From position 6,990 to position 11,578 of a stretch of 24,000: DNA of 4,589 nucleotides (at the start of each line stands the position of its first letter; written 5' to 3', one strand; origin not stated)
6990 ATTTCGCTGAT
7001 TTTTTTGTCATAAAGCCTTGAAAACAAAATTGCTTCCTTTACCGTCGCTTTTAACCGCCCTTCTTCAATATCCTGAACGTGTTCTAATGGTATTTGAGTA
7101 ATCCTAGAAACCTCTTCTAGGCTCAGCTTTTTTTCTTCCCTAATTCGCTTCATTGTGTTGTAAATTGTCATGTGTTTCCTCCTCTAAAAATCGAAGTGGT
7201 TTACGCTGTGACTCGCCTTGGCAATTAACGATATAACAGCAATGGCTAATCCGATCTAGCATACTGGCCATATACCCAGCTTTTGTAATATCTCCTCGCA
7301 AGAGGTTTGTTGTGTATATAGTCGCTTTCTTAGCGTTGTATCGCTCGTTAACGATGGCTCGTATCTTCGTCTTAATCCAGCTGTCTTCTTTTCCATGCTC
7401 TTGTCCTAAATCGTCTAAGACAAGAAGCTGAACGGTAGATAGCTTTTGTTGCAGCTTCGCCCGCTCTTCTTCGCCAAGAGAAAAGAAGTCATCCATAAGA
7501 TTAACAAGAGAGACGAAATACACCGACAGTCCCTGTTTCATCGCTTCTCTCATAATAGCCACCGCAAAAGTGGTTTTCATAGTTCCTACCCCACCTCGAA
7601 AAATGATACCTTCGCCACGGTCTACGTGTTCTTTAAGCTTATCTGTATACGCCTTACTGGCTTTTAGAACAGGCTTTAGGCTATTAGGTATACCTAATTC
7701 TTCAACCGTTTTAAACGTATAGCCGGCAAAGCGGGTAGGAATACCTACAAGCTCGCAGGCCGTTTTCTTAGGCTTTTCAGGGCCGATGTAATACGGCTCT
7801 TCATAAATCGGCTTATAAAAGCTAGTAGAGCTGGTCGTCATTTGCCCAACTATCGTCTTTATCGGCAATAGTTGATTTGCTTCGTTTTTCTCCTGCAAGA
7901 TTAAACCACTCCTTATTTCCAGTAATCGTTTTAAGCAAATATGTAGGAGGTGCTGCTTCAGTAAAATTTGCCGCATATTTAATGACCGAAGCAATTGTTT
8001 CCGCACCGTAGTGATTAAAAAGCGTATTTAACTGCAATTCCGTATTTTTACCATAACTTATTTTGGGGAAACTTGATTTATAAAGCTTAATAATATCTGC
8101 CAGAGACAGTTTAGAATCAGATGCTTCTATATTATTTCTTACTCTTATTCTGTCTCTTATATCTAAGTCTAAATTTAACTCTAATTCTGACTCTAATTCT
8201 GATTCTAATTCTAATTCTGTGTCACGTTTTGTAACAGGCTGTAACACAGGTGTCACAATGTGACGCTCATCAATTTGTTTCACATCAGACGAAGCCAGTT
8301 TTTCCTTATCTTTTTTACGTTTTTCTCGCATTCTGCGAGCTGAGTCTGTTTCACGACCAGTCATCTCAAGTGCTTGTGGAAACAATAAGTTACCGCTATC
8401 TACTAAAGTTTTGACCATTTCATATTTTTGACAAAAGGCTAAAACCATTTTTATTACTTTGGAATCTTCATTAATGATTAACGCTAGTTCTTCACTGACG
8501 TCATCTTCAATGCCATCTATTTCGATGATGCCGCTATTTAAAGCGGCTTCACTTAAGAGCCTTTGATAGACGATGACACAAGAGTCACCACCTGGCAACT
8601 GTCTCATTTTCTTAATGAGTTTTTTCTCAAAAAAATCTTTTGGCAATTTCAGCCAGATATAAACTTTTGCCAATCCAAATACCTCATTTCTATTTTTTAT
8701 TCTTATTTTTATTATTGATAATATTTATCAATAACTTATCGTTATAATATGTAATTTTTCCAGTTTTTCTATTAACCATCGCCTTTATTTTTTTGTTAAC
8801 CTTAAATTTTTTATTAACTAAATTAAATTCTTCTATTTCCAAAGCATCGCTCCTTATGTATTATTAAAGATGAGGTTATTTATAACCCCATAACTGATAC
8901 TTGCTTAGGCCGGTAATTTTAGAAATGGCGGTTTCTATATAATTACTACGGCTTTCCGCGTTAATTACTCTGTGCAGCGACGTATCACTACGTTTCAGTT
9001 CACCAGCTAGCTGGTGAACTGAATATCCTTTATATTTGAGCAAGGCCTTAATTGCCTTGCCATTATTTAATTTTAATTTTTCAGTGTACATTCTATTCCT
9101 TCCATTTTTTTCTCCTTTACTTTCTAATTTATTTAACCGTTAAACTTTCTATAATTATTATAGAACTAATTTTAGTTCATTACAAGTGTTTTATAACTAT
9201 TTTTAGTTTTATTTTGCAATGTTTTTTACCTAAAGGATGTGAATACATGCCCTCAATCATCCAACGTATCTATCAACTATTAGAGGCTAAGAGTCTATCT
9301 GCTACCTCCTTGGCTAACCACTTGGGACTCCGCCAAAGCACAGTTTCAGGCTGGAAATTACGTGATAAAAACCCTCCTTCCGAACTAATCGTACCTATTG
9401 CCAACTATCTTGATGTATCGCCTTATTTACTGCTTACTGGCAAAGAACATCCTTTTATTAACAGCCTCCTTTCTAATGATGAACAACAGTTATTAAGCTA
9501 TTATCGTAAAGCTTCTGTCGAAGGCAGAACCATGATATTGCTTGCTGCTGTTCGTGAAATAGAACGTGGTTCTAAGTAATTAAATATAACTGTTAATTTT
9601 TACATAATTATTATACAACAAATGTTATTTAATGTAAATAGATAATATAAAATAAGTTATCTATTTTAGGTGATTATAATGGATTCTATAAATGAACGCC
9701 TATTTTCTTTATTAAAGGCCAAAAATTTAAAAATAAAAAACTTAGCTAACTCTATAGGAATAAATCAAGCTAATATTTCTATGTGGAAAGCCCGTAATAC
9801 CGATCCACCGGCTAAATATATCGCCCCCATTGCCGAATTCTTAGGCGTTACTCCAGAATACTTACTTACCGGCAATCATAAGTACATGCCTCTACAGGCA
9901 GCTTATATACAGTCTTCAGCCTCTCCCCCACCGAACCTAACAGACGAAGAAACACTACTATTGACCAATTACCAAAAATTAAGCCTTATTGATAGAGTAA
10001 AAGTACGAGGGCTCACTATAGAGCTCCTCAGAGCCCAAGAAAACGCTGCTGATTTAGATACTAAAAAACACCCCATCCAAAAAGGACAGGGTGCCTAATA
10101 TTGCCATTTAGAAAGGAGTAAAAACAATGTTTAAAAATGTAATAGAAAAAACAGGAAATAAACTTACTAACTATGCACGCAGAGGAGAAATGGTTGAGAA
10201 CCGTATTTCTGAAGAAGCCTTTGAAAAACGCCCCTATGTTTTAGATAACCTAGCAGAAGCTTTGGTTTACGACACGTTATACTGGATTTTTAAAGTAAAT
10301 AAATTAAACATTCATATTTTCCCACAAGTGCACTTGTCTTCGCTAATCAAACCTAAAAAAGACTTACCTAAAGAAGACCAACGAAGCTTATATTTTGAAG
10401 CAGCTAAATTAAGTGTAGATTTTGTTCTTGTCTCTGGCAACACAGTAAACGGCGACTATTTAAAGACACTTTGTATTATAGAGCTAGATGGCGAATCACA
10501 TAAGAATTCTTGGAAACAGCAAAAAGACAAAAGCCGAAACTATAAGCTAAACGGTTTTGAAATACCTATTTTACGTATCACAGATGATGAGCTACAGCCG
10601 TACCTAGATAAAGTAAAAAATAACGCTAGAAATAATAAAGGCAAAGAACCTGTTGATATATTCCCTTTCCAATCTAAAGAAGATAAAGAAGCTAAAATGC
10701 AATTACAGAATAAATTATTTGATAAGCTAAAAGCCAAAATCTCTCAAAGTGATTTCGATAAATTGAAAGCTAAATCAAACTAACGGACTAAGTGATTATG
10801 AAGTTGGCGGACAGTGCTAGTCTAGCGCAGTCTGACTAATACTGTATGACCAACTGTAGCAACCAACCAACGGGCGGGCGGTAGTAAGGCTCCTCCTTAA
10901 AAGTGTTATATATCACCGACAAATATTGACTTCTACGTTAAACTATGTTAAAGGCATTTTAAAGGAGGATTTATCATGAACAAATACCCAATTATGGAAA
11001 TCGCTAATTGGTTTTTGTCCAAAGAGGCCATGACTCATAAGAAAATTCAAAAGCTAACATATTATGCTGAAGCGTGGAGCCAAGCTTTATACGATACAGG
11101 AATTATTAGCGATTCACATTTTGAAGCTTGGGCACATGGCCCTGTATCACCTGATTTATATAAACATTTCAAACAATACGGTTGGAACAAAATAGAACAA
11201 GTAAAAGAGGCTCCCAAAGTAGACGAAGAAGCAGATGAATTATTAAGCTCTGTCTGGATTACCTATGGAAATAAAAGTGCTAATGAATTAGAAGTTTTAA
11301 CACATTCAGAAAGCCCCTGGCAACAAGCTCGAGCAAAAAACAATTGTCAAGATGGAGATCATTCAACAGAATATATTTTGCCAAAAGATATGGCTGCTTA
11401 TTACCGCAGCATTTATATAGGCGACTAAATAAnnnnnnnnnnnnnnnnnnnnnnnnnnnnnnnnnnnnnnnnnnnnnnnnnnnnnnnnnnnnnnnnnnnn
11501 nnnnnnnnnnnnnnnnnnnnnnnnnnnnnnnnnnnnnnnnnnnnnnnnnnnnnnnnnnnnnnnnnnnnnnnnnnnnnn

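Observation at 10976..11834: Panacea (DUF4065) antitoxin-type gene coupled to an unrecognised 133-aa basic protein: candidate PanAT-type toxin-antitoxin or defence pair with a new toxin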

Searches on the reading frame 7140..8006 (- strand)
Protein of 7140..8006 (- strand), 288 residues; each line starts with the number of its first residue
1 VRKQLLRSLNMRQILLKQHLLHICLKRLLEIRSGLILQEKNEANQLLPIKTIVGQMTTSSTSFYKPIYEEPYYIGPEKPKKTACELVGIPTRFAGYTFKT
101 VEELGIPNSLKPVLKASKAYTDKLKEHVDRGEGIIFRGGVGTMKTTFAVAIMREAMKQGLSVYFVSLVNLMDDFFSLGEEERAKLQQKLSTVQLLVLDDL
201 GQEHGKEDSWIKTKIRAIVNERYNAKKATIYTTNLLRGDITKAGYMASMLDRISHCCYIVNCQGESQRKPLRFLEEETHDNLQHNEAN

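Call 76: search_protein_families(library=pfam, proteins=[window:7140-8006:-], max_evalue=0.001)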
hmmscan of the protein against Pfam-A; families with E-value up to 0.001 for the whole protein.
window:7140-8006:- (288 aa): 1 family
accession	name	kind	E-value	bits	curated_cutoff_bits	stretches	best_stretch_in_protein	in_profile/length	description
PF01695.23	IstB_IS21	-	7.8e-19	68.6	24.1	1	126-269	87-232/238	IstB-like ATP binding protein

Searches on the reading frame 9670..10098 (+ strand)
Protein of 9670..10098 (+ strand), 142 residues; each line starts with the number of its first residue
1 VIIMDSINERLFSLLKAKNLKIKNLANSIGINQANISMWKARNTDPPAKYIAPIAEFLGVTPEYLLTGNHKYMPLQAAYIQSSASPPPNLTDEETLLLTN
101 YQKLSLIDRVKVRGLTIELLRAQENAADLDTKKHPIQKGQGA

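Call 3: search_protein_families(library=pfam, proteins=[window:9670-10098:+], max_evalue=1)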
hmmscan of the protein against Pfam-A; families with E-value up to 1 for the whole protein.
window:9670-10098:+ (142 aa): 6 families
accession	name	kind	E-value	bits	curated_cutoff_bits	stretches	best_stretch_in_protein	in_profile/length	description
PF12844.13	HTH_19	-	2.5e-09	37.4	30.2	1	9-69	2-62/64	Helix-turn-helix domain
PF07022.19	Phage_CI_repr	-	2.4e-06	28.2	22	1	13-70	5-62/65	Bacteriophage CI repressor helix-turn-helix domain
PF01381.28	HTH_3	-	2.7e-06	27.8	23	1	14-65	4-55/55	Helix-turn-helix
PF13443.12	HTH_26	-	1.5e-05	25.6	22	1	11-66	2-58/63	Cro/C1-type HTH DNA-binding domain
PF15943.11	YdaS_toxin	-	0.0013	19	30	1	24-57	13-46/65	Bacterial toxin YdaS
PF05269.17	Phage_CII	-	0.077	13.7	21.3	1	19-41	23-45/91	Bacteriophage CII protein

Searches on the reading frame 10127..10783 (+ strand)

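Call 3: search_protein_families(library=pfam, proteins=[window:10127-10783:+], max_evalue=1)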
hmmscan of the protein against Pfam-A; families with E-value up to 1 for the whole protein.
window:10127-10783:+ (218 aa): 4 families
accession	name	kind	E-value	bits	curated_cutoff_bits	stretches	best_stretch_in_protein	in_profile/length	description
PF10881.14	DUF2726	-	5e-14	52.6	24.7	1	43-155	8-112/126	Protein of unknown function (DUF2726)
PF04480.18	DUF559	-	7.6e-05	23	20.6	1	113-165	52-102/109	Protein of unknown function (DUF559)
PF13145.12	Rotamase_2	-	0.074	14.3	27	1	151-211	1-60/121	PPIC-type PPIASE domain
PF12923.12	RRP7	-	0.34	11.5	23.3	1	164-208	67-111/120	Ribosomal RNA-processing protein 7 (RRP7) C-terminal domain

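Call 4: search_protein_families(library=padloc, proteins=[window:10127-10783:+], max_evalue=1)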
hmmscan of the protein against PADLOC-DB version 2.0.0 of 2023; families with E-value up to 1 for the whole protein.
window:10127-10783:+ (218 aa): 0 families

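Call 5: search_protein_families(library=ncbifam, proteins=[window:10127-10783:+], max_evalue=1)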
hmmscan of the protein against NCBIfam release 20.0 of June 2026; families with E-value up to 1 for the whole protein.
window:10127-10783:+ (218 aa): 0 families

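Call 7: search_protein_families(library=phrogs, proteins=[window:10127-10783:+], max_evalue=0.1)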
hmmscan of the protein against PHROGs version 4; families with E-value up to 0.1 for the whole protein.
window:10127-10783:+ (218 aa): 2 families
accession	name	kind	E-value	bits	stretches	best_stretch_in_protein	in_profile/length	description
phrog_14167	-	unknown function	8e-05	23.2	1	64-151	103-176/209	-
phrog_559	-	DNA, RNA and nucleotide metabolism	0.001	18.9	1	86-188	331-430/607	HNH endonuclease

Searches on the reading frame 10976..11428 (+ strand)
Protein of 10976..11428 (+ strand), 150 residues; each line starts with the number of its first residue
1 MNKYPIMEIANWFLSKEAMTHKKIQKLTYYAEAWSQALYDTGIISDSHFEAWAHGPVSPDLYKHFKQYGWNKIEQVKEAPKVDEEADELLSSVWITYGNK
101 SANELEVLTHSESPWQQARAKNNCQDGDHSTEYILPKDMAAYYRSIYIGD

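Call 3: search_protein_families(library=pfam, proteins=[window:10976-11428:+], max_evalue=1)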
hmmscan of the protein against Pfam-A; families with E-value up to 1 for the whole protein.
window:10976-11428:+ (150 aa): 3 families
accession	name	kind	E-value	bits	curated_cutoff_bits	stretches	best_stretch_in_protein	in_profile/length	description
PF13274.11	SocA_Panacea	-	8.2e-19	69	25.7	1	24-116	1-113/113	Antitoxin SocA-like, Panacea domain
PF20069.4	DUF6465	-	0.0045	17.5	26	1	74-143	49-117/130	Family of unknown function (DUF6465)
PF02020.24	W2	-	0.059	13.9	30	1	27-67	19-60/79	eIF4-gamma/eIF5/eIF2-epsilon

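Call 4: search_protein_families(library=padloc, proteins=[window:10976-11428:+], max_evalue=1)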
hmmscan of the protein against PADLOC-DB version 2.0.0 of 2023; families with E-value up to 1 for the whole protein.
window:10976-11428:+ (150 aa): 0 families

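Call 5: search_protein_families(library=ncbifam, proteins=[window:10976-11428:+], max_evalue=1)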
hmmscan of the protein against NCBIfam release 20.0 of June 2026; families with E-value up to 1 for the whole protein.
window:10976-11428:+ (150 aa): 1 family
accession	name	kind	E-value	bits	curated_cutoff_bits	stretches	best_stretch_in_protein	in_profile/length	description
NF047745.1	SocA_antitoxin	equivalog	7.9e-15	55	190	1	16-121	18-135/176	type VI toxin-antitoxin system SocA family antitoxin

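Call 7: search_protein_families(library=phrogs, proteins=[window:10976-11428:+], max_evalue=0.1)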
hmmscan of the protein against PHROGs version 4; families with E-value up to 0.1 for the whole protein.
window:10976-11428:+ (150 aa): 2 families
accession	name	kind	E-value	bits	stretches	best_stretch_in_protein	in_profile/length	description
phrog_1281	-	unknown function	1.3e-37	130.4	1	2-145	6-152/195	-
phrog_10390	-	unknown function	4.8e-29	102.8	1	3-128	148-276/299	-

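Call 23: list_cluster_members(proteins=[P0001, P0011, P0016, P0018, window:10976-11428:+])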
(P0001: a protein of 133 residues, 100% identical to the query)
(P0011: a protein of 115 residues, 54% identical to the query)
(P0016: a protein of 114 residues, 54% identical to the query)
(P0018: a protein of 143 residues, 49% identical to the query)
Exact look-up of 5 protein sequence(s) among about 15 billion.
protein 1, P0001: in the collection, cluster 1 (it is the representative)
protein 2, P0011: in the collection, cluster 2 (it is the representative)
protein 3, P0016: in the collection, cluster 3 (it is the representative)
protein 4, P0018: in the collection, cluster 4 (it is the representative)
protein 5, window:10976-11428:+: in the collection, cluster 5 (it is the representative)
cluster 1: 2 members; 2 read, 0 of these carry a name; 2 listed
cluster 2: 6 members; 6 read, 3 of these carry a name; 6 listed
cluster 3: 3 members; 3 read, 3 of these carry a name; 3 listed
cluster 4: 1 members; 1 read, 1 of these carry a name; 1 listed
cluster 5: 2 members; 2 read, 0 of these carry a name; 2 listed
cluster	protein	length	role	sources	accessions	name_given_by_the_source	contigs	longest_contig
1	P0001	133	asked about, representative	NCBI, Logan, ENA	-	-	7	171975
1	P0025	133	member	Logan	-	-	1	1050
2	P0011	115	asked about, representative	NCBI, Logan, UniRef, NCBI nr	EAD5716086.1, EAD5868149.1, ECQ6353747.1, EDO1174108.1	TPA: MAG6450 family protein [Listeria innocua] | MAG6450 family protein n=1 Tax=Listeria innocua TaxID=1642 RepID=UPI000F2DC8C6 | hypothetical protein [Listeria innocua]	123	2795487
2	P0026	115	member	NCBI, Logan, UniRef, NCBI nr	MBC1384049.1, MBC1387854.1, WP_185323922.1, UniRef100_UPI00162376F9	hypothetical protein HB829_10675 [Listeria innocua] | MAG6450 family protein n=1 Tax=Listeria innocua TaxID=1642 RepID=UPI00162376F9 | hypothetical protein [Listeria innocua]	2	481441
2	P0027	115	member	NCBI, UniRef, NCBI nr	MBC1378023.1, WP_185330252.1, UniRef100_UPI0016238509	MAG6450 family protein [Listeria innocua] | MAG6450 family protein n=1 Tax=Listeria innocua TaxID=1642 RepID=UPI0016238509 | hypothetical protein [Listeria innocua]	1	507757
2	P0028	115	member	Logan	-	-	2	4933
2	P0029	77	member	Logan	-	-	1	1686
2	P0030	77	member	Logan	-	-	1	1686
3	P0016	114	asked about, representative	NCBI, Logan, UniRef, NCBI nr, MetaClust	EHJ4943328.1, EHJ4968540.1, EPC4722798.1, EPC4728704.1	TPA_asm: hypothetical protein GI736_01540 [Listeria monocytogenes] | MAG6450 family protein n=1 Tax=Listeria monocytogenes TaxID=1639 RepID=UPI0007E2E30E | hypothetical protein [Listeria monocytogenes]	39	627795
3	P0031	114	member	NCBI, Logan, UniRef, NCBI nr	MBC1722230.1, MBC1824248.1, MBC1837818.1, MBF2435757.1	MAG6450 family protein [Listeria seeligeri] | MAG6450 family protein n=1 Tax=Listeria seeligeri TaxID=1640 RepID=UPI0016296513 | hypothetical protein [Listeria seeligeri]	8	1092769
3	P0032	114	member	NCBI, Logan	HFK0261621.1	TPA: MAG6450 family protein [Listeria monocytogenes]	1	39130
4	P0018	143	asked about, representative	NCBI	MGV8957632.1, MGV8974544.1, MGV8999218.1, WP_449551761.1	MAG6450 family protein [Lactococcus lactis]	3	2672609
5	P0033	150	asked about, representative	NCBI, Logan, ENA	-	-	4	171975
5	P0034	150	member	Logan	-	-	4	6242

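Call 109: search_solved_structures(query=window:10976-11425:+, max_evalue=10, show_alignments=1)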
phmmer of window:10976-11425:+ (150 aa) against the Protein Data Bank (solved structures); distinct sequences matched with E-value up to 10: 0.
